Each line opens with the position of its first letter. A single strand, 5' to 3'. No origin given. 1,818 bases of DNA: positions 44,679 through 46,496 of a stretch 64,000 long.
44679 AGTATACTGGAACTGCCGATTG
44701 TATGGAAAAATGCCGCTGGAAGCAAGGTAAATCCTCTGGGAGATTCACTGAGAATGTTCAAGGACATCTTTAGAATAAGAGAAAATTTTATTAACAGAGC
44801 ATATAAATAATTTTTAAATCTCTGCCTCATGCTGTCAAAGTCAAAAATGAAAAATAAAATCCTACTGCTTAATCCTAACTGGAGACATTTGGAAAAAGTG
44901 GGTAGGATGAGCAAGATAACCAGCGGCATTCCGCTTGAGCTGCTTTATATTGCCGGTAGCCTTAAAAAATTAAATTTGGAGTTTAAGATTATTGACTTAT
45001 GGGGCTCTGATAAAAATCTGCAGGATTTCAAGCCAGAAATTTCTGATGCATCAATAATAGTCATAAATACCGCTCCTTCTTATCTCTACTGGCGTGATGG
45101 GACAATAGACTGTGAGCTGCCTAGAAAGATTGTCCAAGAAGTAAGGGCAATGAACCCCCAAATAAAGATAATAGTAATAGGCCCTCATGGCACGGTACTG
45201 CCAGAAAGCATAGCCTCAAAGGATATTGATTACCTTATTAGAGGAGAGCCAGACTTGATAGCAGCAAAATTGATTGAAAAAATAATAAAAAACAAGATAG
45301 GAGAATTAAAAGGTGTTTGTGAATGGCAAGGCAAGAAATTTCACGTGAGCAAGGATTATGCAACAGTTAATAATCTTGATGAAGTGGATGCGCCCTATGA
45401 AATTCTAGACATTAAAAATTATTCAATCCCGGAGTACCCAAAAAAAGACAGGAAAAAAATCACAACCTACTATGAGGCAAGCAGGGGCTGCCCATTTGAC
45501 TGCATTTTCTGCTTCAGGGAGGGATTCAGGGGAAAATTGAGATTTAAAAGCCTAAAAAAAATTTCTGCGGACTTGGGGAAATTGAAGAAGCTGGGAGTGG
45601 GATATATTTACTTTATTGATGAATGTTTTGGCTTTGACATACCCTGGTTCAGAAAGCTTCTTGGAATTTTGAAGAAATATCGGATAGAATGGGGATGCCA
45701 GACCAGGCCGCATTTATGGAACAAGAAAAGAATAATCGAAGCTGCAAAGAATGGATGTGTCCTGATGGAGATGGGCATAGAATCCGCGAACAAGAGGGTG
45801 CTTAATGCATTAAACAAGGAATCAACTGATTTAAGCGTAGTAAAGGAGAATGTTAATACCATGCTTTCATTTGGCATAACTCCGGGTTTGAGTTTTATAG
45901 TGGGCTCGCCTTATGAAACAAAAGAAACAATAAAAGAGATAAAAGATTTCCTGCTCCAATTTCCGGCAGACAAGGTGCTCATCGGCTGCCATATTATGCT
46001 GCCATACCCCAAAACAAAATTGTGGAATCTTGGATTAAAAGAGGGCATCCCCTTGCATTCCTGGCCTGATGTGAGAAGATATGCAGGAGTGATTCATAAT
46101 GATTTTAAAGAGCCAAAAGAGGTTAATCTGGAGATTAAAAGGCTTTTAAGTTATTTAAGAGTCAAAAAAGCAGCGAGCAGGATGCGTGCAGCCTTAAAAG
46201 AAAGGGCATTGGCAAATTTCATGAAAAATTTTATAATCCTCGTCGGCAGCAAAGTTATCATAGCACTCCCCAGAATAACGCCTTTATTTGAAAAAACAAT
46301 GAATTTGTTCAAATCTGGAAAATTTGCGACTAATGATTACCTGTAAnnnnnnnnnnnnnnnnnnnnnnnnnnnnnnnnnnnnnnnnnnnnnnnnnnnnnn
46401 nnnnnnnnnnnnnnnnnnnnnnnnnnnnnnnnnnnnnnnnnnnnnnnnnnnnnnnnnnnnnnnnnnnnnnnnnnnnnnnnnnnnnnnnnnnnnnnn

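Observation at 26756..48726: Six paralogous B12-binding radical SAM enzymes spread through one surface-glycan cluster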

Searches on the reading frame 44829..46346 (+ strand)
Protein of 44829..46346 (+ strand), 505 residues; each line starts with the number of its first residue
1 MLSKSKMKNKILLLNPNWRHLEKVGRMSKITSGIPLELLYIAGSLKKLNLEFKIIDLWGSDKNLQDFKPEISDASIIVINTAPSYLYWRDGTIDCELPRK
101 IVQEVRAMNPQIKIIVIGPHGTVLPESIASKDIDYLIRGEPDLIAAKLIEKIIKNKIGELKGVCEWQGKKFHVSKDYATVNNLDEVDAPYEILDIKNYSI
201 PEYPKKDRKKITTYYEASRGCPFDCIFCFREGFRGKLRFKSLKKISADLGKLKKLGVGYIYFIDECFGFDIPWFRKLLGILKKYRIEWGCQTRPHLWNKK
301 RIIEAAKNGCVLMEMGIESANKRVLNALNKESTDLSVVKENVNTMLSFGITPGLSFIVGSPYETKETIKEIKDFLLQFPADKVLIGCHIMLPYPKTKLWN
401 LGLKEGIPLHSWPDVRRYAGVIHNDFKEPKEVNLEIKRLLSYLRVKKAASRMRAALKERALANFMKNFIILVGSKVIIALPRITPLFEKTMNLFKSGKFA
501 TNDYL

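Call 3: search_protein_families(library=pfam, proteins=[window:44829-46346:+])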
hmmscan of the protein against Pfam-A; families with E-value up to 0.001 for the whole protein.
window:44829-46346:+ (505 aa): 2 families
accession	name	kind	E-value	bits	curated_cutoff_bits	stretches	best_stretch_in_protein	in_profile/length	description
PF04055.27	Radical_SAM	-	6.5e-20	72.4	29.5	1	216-375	2-166/166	Radical SAM superfamily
PF02310.24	B12-binding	-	6.5e-06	26.4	32.1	1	34-142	13-114/121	B12 binding domain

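Call 4: search_protein_families(library=ncbifam, proteins=[window:44829-46346:+])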
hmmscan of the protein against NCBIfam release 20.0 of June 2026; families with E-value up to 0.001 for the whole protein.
window:44829-46346:+ (505 aa): 21 families
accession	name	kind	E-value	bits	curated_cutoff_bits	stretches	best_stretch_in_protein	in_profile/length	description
TIGR04295.1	B12_rSAM_oligo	hypoth_equivalog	2.5e-43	148.3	400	1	11-332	2-316/422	TIGR04295 family B12-binding domain-containing radical SAM protein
TIGR03471.1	HpnJ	equivalog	7.7e-30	104.2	577.6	1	99-407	85-392/472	hopanoid biosynthesis associated radical SAM protein HpnJ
TIGR04479.1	bcpD_PhpK_rSAM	subfamily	4.9e-29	101.1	600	1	39-378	76-409/504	PhpK family radical SAM P-methyltransferase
TIGR02026.1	BchE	equivalog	8.7e-29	100.7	481.35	1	10-468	1-455/497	magnesium-protoporphyrin IX monomethyl ester anaerobic oxidative cyclase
NF050148.1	rSAM_ApyD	equivalog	2.8e-25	88.8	750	1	101-399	93-390/645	RiPP biosynthesis radical SAM protein ApyD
TIGR04072.2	rSAM_ladder_B12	equivalog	1.2e-22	80.2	360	1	62-407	52-377/443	lipid biosynthesis B12-binding/radical SAM protein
TIGR04013.1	B12_SAM_MJ_1487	hypoth_equivalog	7.6e-21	74.4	251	1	100-401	58-356/382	TIGR04013 family B12-binding domain/radical SAM domain-containing protein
NF033070.1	rSAM_AprD4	equivalog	1.1e-19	70.7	500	1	191-432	179-420/456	AprD4 family radical SAM diol-dehydratase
NF038361.1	rSAM_Sden_1168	equivalog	9.1e-18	64.1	575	1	132-385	198-458/560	Sden_1168 family B12-binding radical SAM P-methyltransferase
TIGR04367.1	HpnR_B12_rSAM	equivalog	2e-17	62.9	650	1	35-400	22-371/490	hopanoid C-3 methylase HpnR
NF040542.1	rSAM_RCCLKC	equivalog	3.3e-17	62.7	450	1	100-377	67-349/423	arsinothricin biosynthesis radical SAM protein ArsL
TIGR04014.1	B12_SAM_MJ_0865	equivalog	2.2e-16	59.7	360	2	301-402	259-358/434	methyl-coenzyme M reductase glutamine C-methyltransferase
TIGR04385.1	B12_rSAM_cofa1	equivalog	1.3e-14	54.3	450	1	102-375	90-361/438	B12 lower ligand biosynthesis radical SAM protein BzaD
TIGR03975.1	rSAM_ocin_1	subfamily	3e-14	52.5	281.85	1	102-374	148-426/606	RiPP maturation radical SAM C-methyltransferase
NF040546.1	rSAM_CUAEP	equivalog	1.1e-13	50.8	500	1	97-376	63-339/468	CUAEP/CCAEP-tail radical SAM (seleno)protein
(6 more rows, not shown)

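Call 34: search_solved_structures(query=window:44829-46346:+, max_evalue=0.001)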
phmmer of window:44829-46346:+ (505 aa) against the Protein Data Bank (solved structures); distinct sequences matched with E-value up to 0.001: 6.
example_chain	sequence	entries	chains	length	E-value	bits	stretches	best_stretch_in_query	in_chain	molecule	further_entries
6fd2_B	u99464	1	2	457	1e-15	60.5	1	194-432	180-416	Putative apramycin biosynthetic oxidoreductase 4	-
2qgq_A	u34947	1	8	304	2.3e-06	29.6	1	213-389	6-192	Protein TM_1862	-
4jc0_A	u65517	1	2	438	2.7e-06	29.4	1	212-388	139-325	Ribosomal protein S12 methylthiotransferase RimO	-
9ccb_A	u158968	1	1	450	9.7e-05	24.2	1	209-400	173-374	Radical SAM core domain-containing protein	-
9n1b_A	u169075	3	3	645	0.00013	23.8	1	136-390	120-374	Radical SAM protein | Radical SAM enzyme CysS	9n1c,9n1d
7kdx_A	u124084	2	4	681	0.0007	21.4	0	100-369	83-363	Methyltransferase TokK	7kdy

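Call 53: find_homologous_proteins(query=window:44829-46346:+, max_evalue=1e-20)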
Query window:44829-46346:+ (505 aa): 851 proteins with E <= 1e-20 among 8000 candidates; the best 120 are listed.
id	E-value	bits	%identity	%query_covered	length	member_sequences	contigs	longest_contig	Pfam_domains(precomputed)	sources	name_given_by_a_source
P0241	0.0e+0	1151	100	100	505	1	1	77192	PF04055.28,PF02310.25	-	-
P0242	5.5e-296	1000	85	99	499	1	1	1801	PF04055.28,PF02310.25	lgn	-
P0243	2.0e-294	995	84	99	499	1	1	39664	PF04055.28,PF02310.25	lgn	-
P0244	1.9e-268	909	76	99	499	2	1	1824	PF04055.28,PF02310.25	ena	-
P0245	3.3e-240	816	67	100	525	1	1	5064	PF04055.28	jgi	jgi:hypothetical protein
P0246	6.4e-238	808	67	99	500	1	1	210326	PF04055.28,PF02310.25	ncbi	-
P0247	7.8e-224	762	64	99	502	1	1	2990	PF04055.28,PF02310.25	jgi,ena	-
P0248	1.2e-131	458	45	95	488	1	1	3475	PF04055.28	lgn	-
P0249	9.8e-129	448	43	95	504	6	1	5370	PF04055.28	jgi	-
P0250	2.4e-127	444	44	95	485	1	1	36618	PF04055.28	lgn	-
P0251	3.9e-127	443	42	95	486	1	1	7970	PF04055.28,PF02310.25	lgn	-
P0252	5.1e-124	433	43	94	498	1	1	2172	PF04055.28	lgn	-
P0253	4.3e-123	430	43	93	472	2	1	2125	PF04055.28,PF02310.25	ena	-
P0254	4.3e-119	416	41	93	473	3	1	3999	PF04055.28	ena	-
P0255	4.5e-116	406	45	88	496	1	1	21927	PF04055.28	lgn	-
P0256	6.7e-111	389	42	91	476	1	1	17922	PF04055.28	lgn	-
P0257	2.3e-105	371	42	85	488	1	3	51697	PF04055.28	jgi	-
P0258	2.4e-104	368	44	83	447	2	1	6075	PF04055.28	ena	-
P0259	1.4e-100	355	39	93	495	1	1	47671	PF04055.28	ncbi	ncbi:MAG: B12-binding domain-containing radical SAM protein [Nanoarchaeota archaeon]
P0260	9.5e-97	343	38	95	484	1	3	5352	PF04055.28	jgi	-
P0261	2.1e-90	322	36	92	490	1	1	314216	PF04055.28,PF02310.25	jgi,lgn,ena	-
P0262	2.9e-85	305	36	84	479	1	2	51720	PF04055.28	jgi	-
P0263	2.8e-65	239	34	82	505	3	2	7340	PF04055.28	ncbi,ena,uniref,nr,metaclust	ncbi:MAG: hypothetical protein COX46_02970 [bacterium (Candidatus Ratteibacteria) CG23_combo_of_CG06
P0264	2.3e-63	233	31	90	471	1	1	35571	PF04055.28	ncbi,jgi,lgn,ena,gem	ncbi:MAG: radical SAM protein [Candidatus Omnitrophota bacterium]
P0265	2.7e-61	226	32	82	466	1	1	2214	PF04055.28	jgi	jgi:anaerobic magnesium-protoporphyrin IX monomethyl ester cyclase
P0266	2.5e-52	196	32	86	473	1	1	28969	PF04055.28,PF02310.25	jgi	jgi:anaerobic magnesium-protoporphyrin IX monomethyl ester cyclase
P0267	2.7e-52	196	34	77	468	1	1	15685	PF04055.28,PF02310.25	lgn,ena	-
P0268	1.3e-51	194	32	86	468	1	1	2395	PF04055.28,PF02310.25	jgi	jgi:anaerobic magnesium-protoporphyrin IX monomethyl ester cyclase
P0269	4.4e-40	156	34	64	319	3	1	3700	PF04055.28,PF02310.25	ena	-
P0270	2.7e-38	150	31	65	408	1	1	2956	PF04055.28,PF02310.25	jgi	-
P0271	1.5e-36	144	33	64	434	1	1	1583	PF04055.28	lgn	-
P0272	5.7e-36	142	33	64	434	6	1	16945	PF04055.28,PF02310.25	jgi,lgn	-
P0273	7.5e-36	142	31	62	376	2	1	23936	PF04055.28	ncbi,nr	ncbi:MAG: B12-binding domain-containing radical SAM protein [Thermoflavifilum sp.]|nr:B12-binding do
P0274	3.7e-35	140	31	64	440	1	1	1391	PF04055.28,PF02310.25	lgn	-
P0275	4.9e-35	139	31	64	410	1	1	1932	PF04055.28,PF02310.25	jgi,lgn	jgi:anaerobic magnesium-protoporphyrin IX monomethyl ester cyclase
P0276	1.5e-34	138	30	64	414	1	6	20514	PF04055.28,PF02310.25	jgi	jgi:anaerobic magnesium-protoporphyrin IX monomethyl ester cyclase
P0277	3.0e-34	137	30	64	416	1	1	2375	PF04055.28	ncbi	-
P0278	3.3e-34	136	27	84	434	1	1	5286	PF04055.28,PF02310.25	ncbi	-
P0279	1.5e-33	134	29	77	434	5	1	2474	PF04055.28,PF02310.25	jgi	jgi:B12-binding domain/radical SAM domain protein of rhizo-twelve system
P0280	2.8e-33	133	33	64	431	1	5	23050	PF04055.28,PF02310.25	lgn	-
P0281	2.9e-33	133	33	64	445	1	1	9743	PF04055.28,PF02310.25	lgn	-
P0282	3.0e-33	133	31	64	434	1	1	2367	PF04055.28,PF02310.25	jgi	jgi:anaerobic magnesium-protoporphyrin IX monomethyl ester cyclase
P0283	3.3e-33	133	31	64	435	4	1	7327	PF04055.28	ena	-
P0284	4.1e-33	133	31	74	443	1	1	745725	PF04055.28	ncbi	-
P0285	5.8e-33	132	32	67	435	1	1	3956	PF04055.28,PF02310.25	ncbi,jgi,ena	jgi:B12-binding domain/radical SAM domain protein of rhizo-twelve system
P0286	6.0e-33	132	27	87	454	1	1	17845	PF04055.28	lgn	-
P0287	6.9e-33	132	31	64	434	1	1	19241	PF04055.28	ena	-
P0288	7.8e-33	132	30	64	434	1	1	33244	PF04055.28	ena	-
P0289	8.6e-33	132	32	64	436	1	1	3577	PF04055.28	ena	-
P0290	9.6e-33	132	31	64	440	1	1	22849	PF04055.28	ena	-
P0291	1.0e-32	132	28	81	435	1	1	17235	PF04055.28,PF02310.25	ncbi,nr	ncbi:MAG TPA: TIGR04295 family B12-binding domain-containing radical SAM protein [Edaphobacter sp.]|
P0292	1.0e-32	131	27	89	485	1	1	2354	PF04055.28,PF02310.25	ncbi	-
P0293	1.1e-32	131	32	64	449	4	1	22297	PF04055.28,PF02310.25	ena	-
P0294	1.1e-32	131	31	64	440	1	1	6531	PF04055.28,PF02310.25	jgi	jgi:anaerobic magnesium-protoporphyrin IX monomethyl ester cyclase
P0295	1.1e-32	131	31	67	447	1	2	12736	PF04055.28,PF02310.25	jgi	jgi:anaerobic magnesium-protoporphyrin IX monomethyl ester cyclase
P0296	1.3e-32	131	31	67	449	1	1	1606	PF04055.28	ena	-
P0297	1.4e-32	131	31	64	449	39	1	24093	PF04055.28,PF02310.25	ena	-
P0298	1.5e-32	131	31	64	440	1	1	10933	PF04055.28,PF02310.25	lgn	-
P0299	1.6e-32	131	31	67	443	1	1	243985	PF04055.28,PF02310.25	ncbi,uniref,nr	ncbi:TIGR04295 family B12-binding domain-containing radical SAM protein [Granulicella arctica]|unire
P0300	1.7e-32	131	30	65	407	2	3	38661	PF04055.28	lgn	-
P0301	1.8e-32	131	30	64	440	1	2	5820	PF04055.28,PF02310.25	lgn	-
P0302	2.1e-32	130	31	64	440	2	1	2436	PF04055.28,PF02310.25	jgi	jgi:B12-binding domain/radical SAM domain protein of rhizo-twelve system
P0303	2.2e-32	130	32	64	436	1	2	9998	PF04055.28,PF02310.25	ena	-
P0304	2.7e-32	130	31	67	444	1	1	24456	PF04055.28,PF02310.25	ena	-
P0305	2.8e-32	130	32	64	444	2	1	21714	PF04055.28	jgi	-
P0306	3.0e-32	130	31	67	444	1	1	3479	PF04055.28,PF02310.25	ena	-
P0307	3.4e-32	130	30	64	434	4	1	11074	PF04055.28,PF02310.25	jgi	jgi:B12-binding domain/radical SAM domain protein of rhizo-twelve system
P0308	3.4e-32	130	30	67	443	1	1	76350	PF04055.28,PF02310.25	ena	-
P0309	3.4e-32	130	32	64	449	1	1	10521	PF04055.28,PF02310.25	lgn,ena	-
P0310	4.0e-32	130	30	64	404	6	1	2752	PF04055.28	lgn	-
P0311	4.1e-32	129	31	67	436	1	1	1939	PF04055.28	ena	-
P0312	4.9e-32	129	31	64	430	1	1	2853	PF04055.28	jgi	jgi:anaerobic magnesium-protoporphyrin IX monomethyl ester cyclase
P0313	5.5e-32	129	31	64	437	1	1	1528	PF04055.28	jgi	-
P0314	5.7e-32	129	31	64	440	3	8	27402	PF04055.28,PF02310.25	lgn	-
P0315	6.9e-32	129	32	64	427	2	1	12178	PF04055.28,PF02310.25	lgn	-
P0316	7.3e-32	129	29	67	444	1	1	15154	PF04055.28,PF02310.25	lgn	-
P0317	7.6e-32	129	26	84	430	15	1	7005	PF04055.28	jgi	jgi:anaerobic magnesium-protoporphyrin IX monomethyl ester cyclase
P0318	7.8e-32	129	29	64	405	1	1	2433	PF04055.28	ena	-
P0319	7.9e-32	129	31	64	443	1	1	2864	PF04055.28,PF02310.25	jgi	jgi:anaerobic magnesium-protoporphyrin IX monomethyl ester cyclase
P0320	8.3e-32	128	30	64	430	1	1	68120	PF04055.28,PF02310.25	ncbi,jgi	ncbi:MAG TPA: TIGR04295 family B12-binding domain-containing radical SAM protein [Stellaceae bacteri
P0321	1.0e-31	128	30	64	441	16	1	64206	PF04055.28,PF02310.25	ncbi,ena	-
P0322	1.1e-31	128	31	64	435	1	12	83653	PF04055.28,PF02310.25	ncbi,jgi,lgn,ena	jgi:anaerobic magnesium-protoporphyrin IX monomethyl ester cyclase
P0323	1.1e-31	128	31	64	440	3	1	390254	PF04055.28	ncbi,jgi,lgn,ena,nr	ncbi:MAG TPA: TIGR04295 family B12-binding domain-containing radical SAM protein [Terracidiphilus sp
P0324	1.2e-31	128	32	64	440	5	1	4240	PF04055.28,PF02310.25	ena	-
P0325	1.3e-31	128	31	64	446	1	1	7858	PF04055.28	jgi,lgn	jgi:B12-binding domain/radical SAM domain protein of rhizo-twelve system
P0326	1.6e-31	128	28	84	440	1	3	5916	PF04055.28,PF02310.25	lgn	-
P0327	1.6e-31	128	30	64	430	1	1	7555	PF04055.28,PF02310.25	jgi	jgi:anaerobic magnesium-protoporphyrin IX monomethyl ester cyclase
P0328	1.6e-31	128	30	63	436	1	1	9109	PF04055.28,PF02310.25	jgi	-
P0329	1.7e-31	127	29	64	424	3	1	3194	PF04055.28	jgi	jgi:anaerobic magnesium-protoporphyrin IX monomethyl ester cyclase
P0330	1.7e-31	127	31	64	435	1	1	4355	PF04055.28,PF02310.25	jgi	-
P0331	1.9e-31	127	31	64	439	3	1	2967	PF04055.28,PF02310.25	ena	-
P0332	2.1e-31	127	30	64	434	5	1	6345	PF04055.28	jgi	jgi:B12-binding domain/radical SAM domain protein of rhizo-twelve system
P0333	2.5e-31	127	31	64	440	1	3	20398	PF04055.28,PF02310.25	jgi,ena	-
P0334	2.6e-31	127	32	64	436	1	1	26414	PF04055.28,PF02310.25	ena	-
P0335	2.6e-31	127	31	64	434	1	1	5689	PF04055.28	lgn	-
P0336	3.0e-31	127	29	64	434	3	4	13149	PF04055.28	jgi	jgi:B12-binding domain/radical SAM domain protein of rhizo-twelve system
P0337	3.2e-31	127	32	64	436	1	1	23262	PF04055.28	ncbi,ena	-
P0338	3.2e-31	127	31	64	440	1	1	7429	PF04055.28,PF02310.25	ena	-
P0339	3.3e-31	127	31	64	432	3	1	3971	PF04055.28,PF02310.25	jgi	-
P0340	3.3e-31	127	30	64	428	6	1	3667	PF04055.28,PF02310.25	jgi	jgi:anaerobic magnesium-protoporphyrin IX monomethyl ester cyclase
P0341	3.6e-31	126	28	82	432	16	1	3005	PF04055.28,PF02310.25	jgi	-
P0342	3.6e-31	126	31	64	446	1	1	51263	PF04055.28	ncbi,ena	-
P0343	3.6e-31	126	31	64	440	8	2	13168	PF04055.28,PF02310.25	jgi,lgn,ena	-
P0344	3.6e-31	126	30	64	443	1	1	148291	PF04055.28,PF02310.25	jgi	jgi:anaerobic magnesium-protoporphyrin IX monomethyl ester cyclase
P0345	3.7e-31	126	31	64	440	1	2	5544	PF04055.28,PF02310.25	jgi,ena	-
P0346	3.7e-31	126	31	64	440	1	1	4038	PF04055.28,PF02310.25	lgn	-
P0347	3.7e-31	126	31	64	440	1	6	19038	PF04055.28,PF02310.25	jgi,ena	-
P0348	4.0e-31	126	31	64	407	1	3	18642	PF04055.28,PF02310.25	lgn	-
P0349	4.1e-31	126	30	64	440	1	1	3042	PF04055.28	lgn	-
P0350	4.2e-31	126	30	64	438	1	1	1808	PF04055.28,PF02310.25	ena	-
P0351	4.4e-31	126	32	67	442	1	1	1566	PF04055.28,PF02310.25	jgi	-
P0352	4.4e-31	126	29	64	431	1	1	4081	PF04055.28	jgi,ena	jgi:B12-binding domain/radical SAM domain protein of rhizo-twelve system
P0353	4.8e-31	126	32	64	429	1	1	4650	PF04055.28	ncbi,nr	ncbi:MAG TPA: TIGR04295 family B12-binding domain-containing radical SAM protein [Terriglobales bact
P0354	4.9e-31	126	32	64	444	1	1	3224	PF04055.28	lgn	-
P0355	4.9e-31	126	30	64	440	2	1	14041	PF04055.28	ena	-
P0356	5.4e-31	126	27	82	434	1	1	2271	PF04055.28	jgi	jgi:anaerobic magnesium-protoporphyrin IX monomethyl ester cyclase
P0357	5.9e-31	126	31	64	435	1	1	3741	PF04055.28,PF02310.25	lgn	-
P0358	5.9e-31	126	30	64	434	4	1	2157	PF04055.28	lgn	-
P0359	6.8e-31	125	32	64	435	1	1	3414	PF04055.28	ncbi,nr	ncbi:MAG: Radical domain protein [Bryobacterales bacterium]|nr:Radical domain protein [Bryobacterale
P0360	6.8e-31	125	32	64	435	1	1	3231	PF04055.28,PF02310.25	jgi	jgi:B12-binding domain/radical SAM domain protein of rhizo-twelve system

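Call 54: find_encoding_contigs(protein=P0250, flank=8000, max_places=1)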
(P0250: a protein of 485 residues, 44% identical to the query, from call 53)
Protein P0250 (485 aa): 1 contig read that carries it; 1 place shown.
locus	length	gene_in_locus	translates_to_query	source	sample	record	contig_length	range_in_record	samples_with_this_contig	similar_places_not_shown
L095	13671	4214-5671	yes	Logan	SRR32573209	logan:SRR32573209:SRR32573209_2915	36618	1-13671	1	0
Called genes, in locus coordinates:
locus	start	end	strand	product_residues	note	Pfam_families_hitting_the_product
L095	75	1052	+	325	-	PF00535:Glycos_transf_2, PF10111:Glyco_tranf_2_2, PF13641:Glyco_tranf_2_3, PF13632:Glyco_trans_2_3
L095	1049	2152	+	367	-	PF13439:Glyco_transf_4, PF13579:Glyco_trans_4_4 (weak), PF20706:GT4-conflict (weak), PF00534:Glycos_transf_1, PF13692:Glyco_trans_1_4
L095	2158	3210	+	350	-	PF04055:Radical_SAM, PF13186:SPASM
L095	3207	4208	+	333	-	PF00534:Glycos_transf_1, PF13692:Glyco_trans_1_4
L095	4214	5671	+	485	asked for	PF04055:Radical_SAM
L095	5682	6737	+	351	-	PF26334:Gtf3_N (weak), PF00534:Glycos_transf_1, PF13692:Glyco_trans_1_4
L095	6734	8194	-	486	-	PF01943:Polysacc_synt, PF03023:MurJ (faint), PF13440:Polysacc_synt_3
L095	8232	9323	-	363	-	PF04055:Radical_SAM, PF13186:SPASM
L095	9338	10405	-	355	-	PF04055:Radical_SAM, PF13186:SPASM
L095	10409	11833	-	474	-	PF02310:B12-binding, PF04055:Radical_SAM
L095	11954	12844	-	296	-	PF01073:3Beta_HSD, PF01370:Epimerase, PF04321:RmlD_sub_bind, PF02719:Polysacc_synt_2 (weak), PF13460:NAD_binding_10, PF16363:GDP_Man_Dehyd, PF07993:NAD_binding_4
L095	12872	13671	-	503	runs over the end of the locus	-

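Call 55: find_encoding_contigs(protein=P0261, flank=8000, max_places=1)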
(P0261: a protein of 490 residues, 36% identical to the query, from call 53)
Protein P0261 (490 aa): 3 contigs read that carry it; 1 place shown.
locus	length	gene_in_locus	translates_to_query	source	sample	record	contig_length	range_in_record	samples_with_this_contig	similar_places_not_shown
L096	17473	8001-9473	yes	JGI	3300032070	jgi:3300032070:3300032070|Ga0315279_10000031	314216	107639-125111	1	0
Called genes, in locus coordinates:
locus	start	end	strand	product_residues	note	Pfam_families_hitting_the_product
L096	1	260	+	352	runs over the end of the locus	PF00535:Glycos_transf_2, PF10111:Glyco_tranf_2_2 (weak), PF13641:Glyco_tranf_2_3, PF13632:Glyco_trans_2_3 (faint)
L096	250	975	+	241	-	PF13489:Methyltransf_23, PF08241:Methyltransf_11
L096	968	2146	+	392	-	PF13439:Glyco_transf_4, PF13579:Glyco_trans_4_4 (faint), PF20706:GT4-conflict (weak), PF00534:Glycos_transf_1, PF13692:Glyco_trans_1_4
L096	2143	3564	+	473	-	PF01943:Polysacc_synt, PF13440:Polysacc_synt_3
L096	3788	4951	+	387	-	-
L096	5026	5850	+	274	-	PF13489:Methyltransf_23, PF03291:mRNA_G-N7_MeTrfase (weak), PF07021:MetW (faint), PF08241:Methyltransf_11, PF08242:Methyltransf_12, PF13649:Methyltransf_25, PF13847:Methyltransf_31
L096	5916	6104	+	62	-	-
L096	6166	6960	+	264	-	-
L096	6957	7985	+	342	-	PF13439:Glyco_transf_4, PF00534:Glycos_transf_1, PF13692:Glyco_trans_1_4, PF13524:Glyco_trans_1_2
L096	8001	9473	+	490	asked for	PF02310:B12-binding (faint), PF04055:Radical_SAM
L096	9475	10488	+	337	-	PF01408:GFO_IDH_MocA, PF02894:GFO_IDH_MocA_C, PF22725:GFO_IDH_MocA_C3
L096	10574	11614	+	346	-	PF13439:Glyco_transf_4, PF20706:GT4-conflict, PF00534:Glycos_transf_1, PF13692:Glyco_trans_1_4, PF13524:Glyco_trans_1_2 (weak)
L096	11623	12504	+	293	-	PF00535:Glycos_transf_2, PF10111:Glyco_tranf_2_2 (weak), PF13641:Glyco_tranf_2_3, PF13506:Glyco_transf_21 (faint), PF13632:Glyco_trans_2_3 (weak)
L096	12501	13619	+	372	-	PF13439:Glyco_transf_4 (faint), PF20706:GT4-conflict, PF00534:Glycos_transf_1, PF13692:Glyco_trans_1_4, PF13524:Glyco_trans_1_2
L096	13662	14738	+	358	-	PF13439:Glyco_transf_4, PF00534:Glycos_transf_1, PF13692:Glyco_trans_1_4, PF13524:Glyco_trans_1_2, PF20706:GT4-conflict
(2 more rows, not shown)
